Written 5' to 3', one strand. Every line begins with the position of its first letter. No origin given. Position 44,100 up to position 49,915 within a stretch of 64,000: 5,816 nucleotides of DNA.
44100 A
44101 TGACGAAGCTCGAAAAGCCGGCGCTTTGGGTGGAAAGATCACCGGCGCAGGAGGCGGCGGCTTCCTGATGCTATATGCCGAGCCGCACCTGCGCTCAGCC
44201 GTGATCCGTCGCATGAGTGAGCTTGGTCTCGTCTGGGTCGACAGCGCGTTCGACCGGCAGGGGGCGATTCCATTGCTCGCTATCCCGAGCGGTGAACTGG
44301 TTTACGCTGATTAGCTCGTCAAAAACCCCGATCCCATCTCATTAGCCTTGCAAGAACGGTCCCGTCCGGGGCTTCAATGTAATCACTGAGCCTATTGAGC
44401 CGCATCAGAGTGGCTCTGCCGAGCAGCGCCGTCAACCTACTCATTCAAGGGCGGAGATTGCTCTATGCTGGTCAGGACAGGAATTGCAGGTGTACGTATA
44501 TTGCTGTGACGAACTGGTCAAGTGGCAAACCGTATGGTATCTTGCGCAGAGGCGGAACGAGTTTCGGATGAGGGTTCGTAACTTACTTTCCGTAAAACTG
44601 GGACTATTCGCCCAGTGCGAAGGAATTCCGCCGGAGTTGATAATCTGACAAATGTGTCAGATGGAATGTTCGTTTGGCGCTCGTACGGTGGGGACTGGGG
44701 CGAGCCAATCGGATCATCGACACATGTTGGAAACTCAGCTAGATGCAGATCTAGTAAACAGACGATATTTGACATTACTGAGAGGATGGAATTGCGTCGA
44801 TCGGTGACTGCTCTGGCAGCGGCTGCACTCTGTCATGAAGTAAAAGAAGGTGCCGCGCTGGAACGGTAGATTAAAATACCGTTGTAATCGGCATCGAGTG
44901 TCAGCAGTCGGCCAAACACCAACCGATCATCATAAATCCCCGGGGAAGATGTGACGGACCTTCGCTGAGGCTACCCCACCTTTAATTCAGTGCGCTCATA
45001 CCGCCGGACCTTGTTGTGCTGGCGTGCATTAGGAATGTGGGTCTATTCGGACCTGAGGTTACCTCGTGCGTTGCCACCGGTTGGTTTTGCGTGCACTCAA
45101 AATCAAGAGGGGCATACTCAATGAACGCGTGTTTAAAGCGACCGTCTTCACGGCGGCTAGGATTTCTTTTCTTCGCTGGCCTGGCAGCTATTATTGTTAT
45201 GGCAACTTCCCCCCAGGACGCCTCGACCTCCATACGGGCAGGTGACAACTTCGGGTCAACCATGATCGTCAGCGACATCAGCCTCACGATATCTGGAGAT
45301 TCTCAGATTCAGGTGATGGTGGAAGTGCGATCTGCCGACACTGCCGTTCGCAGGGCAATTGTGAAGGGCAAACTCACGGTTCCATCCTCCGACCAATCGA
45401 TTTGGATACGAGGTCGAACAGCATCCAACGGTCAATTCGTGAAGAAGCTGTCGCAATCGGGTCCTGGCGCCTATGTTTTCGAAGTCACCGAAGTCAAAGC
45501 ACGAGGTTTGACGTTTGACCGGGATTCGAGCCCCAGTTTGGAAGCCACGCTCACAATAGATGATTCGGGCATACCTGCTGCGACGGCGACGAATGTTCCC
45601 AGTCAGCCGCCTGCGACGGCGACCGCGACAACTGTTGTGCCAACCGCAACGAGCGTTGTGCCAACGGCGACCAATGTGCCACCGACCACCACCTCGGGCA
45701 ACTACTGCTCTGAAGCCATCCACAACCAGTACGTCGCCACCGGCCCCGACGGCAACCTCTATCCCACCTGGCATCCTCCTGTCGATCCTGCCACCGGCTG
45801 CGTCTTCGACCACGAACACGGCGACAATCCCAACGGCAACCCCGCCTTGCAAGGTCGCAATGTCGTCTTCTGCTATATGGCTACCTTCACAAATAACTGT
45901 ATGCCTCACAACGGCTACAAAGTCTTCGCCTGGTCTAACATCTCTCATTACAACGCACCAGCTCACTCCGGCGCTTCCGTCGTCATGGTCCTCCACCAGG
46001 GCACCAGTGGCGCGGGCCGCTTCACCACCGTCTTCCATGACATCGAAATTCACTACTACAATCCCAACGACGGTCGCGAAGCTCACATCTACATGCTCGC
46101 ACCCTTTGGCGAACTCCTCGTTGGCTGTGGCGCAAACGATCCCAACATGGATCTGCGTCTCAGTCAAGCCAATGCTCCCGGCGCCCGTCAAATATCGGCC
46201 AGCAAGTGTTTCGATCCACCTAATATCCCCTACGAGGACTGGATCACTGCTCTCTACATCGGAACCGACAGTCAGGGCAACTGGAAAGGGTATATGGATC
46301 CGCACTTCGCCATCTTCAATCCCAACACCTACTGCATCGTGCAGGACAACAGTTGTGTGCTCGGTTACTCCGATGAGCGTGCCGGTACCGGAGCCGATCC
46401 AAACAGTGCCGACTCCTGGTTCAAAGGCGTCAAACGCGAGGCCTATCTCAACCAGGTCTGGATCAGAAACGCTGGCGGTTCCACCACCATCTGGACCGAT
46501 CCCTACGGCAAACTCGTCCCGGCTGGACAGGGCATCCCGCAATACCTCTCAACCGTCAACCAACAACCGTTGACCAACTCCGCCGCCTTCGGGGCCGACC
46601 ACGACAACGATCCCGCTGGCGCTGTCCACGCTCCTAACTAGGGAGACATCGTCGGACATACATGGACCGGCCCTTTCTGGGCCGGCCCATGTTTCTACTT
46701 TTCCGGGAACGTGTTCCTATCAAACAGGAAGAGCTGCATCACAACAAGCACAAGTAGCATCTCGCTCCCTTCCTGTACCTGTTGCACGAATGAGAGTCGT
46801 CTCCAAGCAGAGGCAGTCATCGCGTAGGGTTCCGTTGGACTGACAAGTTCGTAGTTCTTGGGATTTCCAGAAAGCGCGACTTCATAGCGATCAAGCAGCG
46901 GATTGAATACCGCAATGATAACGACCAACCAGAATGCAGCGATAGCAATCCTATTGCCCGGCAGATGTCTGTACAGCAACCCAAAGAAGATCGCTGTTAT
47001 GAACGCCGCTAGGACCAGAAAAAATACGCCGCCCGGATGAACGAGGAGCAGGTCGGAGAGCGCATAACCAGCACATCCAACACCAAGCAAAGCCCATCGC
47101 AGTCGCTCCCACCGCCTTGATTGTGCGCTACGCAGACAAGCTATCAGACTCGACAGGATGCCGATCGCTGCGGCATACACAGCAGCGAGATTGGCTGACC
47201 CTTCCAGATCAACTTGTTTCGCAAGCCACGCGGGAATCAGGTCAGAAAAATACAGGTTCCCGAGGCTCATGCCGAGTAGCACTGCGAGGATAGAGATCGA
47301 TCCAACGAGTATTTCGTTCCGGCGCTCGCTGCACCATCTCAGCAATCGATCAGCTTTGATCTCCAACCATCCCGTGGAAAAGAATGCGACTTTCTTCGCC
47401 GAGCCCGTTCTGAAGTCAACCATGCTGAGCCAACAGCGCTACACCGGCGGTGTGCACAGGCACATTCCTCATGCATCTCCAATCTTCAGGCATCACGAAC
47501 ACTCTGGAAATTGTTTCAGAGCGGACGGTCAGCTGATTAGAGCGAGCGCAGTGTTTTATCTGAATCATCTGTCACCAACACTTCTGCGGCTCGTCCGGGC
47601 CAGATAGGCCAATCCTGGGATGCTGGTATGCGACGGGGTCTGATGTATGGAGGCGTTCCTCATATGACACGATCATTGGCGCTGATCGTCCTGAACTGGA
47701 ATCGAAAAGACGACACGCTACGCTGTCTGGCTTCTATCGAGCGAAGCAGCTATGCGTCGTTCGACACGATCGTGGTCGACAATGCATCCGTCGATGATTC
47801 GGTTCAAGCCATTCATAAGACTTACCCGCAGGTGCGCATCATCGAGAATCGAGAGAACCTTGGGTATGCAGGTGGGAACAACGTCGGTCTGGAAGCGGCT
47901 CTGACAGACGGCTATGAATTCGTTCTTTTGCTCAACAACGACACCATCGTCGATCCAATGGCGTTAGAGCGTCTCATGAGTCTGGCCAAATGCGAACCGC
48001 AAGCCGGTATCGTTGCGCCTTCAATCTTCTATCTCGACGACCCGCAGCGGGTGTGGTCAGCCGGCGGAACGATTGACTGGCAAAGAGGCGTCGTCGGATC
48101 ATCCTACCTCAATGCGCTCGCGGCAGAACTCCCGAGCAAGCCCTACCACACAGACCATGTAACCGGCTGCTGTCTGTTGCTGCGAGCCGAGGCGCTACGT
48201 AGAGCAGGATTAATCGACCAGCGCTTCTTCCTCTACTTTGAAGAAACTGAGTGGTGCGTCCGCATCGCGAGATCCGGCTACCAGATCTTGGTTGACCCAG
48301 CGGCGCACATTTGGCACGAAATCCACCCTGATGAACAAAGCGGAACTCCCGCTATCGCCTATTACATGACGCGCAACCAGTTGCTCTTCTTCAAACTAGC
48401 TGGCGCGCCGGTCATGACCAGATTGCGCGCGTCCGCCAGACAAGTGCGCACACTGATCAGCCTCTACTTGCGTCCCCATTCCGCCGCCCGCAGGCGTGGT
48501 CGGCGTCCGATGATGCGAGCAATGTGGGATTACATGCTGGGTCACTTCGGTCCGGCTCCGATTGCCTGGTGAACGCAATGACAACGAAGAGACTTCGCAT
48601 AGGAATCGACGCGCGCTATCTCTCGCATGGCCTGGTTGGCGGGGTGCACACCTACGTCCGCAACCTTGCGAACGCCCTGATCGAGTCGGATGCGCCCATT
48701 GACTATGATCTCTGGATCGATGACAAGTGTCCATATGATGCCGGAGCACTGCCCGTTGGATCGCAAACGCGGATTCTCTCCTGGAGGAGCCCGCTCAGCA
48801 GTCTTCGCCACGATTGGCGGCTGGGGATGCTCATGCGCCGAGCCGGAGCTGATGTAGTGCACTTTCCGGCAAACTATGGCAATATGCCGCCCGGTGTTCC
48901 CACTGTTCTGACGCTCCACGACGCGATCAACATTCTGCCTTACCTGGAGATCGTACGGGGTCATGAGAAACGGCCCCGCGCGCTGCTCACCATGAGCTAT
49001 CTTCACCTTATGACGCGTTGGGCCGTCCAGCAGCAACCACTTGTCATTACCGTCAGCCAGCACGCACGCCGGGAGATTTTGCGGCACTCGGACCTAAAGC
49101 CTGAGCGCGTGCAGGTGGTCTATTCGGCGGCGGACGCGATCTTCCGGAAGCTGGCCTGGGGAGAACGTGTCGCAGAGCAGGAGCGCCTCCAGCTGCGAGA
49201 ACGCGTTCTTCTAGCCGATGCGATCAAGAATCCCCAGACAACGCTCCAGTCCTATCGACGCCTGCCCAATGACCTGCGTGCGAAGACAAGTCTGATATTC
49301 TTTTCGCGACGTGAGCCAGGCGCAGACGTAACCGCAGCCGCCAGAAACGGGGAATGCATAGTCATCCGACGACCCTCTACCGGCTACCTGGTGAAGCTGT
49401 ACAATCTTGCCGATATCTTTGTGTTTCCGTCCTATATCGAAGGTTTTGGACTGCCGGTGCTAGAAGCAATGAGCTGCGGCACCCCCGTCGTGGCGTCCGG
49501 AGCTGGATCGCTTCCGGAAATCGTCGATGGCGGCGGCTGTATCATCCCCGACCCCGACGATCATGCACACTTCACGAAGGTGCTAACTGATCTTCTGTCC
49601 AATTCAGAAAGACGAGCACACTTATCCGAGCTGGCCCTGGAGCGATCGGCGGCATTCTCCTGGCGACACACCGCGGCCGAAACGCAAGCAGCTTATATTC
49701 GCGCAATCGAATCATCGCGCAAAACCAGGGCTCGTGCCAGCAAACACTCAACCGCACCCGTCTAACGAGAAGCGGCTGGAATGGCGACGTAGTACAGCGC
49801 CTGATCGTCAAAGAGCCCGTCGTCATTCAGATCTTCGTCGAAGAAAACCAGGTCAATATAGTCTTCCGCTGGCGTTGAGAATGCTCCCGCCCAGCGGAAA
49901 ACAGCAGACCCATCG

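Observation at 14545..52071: Recurrent 14-bp palindrome TGAC-N6-GTCA restricted to promoter-type gaps of the glycan/heptose locus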

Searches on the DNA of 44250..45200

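Call 72: search_rna_families(source=window, start=44250, end=45200, threshold=evalue, max_evalue=1)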
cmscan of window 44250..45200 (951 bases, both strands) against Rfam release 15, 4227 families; matches with E-value up to 1: 0.
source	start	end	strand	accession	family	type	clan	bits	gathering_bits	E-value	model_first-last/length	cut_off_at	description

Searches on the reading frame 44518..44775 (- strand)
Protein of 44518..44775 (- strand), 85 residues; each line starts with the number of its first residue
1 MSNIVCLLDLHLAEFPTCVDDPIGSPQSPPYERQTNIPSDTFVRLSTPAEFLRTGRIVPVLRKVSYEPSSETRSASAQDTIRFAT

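Call 67: search_protein_families(library=pfam, proteins=[window:44518-44775:-], max_evalue=0.01)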
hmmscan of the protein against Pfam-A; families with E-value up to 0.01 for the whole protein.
window:44518-44775:- (85 aa): 0 families

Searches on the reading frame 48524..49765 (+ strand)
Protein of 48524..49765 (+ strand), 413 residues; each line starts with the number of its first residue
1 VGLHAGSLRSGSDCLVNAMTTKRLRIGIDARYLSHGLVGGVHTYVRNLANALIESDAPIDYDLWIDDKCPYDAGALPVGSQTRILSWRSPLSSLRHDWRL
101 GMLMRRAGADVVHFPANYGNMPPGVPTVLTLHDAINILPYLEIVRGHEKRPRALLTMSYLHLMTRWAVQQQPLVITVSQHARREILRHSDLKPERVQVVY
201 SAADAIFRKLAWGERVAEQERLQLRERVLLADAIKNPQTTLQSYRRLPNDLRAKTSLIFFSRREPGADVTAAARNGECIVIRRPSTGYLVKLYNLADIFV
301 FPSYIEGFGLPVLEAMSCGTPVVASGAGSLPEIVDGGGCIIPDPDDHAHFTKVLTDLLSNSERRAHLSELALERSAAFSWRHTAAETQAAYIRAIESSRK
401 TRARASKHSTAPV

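Call 6: search_protein_families(library=pfam, proteins=[window:48524-49765:+])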
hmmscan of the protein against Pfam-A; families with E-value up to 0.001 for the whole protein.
window:48524-49765:+ (413 aa): 6 families
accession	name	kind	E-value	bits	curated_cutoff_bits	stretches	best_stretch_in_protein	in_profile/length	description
PF00534.26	Glycos_transf_1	-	1.7e-21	76.9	26.4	1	236-371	29-169/172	Glycosyl transferases group 1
PF13692.12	Glyco_trans_1_4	-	6.7e-18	65.8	27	1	287-360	68-142/142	Glycosyl transferases group 1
PF13439.12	Glyco_transf_4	-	4.2e-15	56.6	28.5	1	38-204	1-167/170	Glycosyltransferase Family 4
PF20706.3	GT4-conflict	-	1.7e-08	34.3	26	1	290-385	276-383/385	Family 4 Glycosyltransferase in conflict systems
PF13579.12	Glyco_trans_4_4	-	3e-08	34.6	29.7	1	39-200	1-156/158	Glycosyl transferase 4-like domain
PF13524.12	Glyco_trans_1_2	-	6.4e-05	23.4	25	1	288-387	39-142/144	Glycosyl transferase-like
